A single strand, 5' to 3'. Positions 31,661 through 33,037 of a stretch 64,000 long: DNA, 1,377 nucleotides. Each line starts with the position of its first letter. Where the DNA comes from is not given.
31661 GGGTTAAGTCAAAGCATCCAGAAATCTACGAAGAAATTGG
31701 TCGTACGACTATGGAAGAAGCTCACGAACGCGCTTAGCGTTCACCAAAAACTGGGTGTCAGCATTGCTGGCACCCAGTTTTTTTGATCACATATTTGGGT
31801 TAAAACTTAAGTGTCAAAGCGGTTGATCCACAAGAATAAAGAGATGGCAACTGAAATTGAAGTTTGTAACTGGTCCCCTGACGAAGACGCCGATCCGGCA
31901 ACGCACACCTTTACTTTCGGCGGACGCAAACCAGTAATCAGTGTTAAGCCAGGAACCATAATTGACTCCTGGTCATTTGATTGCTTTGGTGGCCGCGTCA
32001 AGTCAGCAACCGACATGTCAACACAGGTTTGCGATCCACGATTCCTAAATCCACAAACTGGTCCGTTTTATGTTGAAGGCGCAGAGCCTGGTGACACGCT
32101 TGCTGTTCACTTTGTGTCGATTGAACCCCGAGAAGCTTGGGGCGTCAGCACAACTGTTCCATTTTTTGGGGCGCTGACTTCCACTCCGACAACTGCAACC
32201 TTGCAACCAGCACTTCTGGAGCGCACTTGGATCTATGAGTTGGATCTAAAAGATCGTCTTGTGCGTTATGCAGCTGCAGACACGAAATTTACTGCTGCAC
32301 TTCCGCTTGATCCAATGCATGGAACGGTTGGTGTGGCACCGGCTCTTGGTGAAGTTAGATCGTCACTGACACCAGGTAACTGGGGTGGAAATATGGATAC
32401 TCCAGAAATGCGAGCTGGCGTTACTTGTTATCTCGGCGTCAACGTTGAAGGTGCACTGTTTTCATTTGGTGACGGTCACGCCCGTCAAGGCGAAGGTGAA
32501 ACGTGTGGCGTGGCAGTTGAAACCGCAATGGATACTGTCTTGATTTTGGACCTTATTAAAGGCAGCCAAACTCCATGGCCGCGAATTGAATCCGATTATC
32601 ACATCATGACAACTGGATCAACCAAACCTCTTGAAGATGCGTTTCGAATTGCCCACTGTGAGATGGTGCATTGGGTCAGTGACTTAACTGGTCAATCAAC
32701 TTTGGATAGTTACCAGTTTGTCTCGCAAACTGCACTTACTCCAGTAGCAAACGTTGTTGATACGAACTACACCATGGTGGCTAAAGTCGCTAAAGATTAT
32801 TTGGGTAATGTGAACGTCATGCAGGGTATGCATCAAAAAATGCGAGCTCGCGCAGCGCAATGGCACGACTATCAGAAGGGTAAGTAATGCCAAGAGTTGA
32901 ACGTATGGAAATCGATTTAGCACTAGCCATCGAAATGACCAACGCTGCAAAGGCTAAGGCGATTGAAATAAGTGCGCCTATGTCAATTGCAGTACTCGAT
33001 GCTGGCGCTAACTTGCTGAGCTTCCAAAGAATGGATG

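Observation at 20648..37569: BMC locus is contiguous with a B12-dependent diol dehydratase module: possible dual-input propionaldehyde metabolosome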

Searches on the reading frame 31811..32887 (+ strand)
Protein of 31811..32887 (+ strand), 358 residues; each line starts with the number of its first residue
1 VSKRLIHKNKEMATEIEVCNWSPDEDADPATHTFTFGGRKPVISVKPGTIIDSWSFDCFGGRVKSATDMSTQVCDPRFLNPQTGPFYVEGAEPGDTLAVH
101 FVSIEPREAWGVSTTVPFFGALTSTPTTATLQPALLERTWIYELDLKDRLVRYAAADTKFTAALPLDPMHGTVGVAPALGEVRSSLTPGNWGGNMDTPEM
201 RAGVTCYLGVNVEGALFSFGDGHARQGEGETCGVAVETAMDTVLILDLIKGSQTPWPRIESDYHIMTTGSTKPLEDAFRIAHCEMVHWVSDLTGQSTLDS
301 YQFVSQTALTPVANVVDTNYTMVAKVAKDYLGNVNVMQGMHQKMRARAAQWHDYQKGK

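Call 4: search_protein_families(library=pfam, proteins=[window:31811-32887:+])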
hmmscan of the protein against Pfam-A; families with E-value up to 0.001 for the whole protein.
window:31811-32887:+ (358 aa): 1 family
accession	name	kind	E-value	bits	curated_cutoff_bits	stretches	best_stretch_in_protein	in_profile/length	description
PF03069.20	FmdA_AmdA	-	7.2e-24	84.8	27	2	183-254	201-273/373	Acetamidase/Formamidase family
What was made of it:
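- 31811..32887 (+): Acetamidase/formamidase-family protein (true start may be the ATG at 31844). Pfam FmdA_AmdA, E = 7e-24 (call 4).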

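Call 38: search_protein_families(library=ncbifam, proteins=[window:31811-32887:+], max_evalue=0.00001)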
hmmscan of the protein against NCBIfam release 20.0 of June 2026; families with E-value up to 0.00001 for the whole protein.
window:31811-32887:+ (358 aa): 1 family
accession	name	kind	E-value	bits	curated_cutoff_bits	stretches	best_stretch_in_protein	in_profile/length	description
NF045496.1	FormamaseFmdA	equivalog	4.3e-15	55.3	500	1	183-315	212-339/407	formamidase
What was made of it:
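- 31811..32887 (+): NCBIfam formamidase score is far below its cutoff (call 38).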
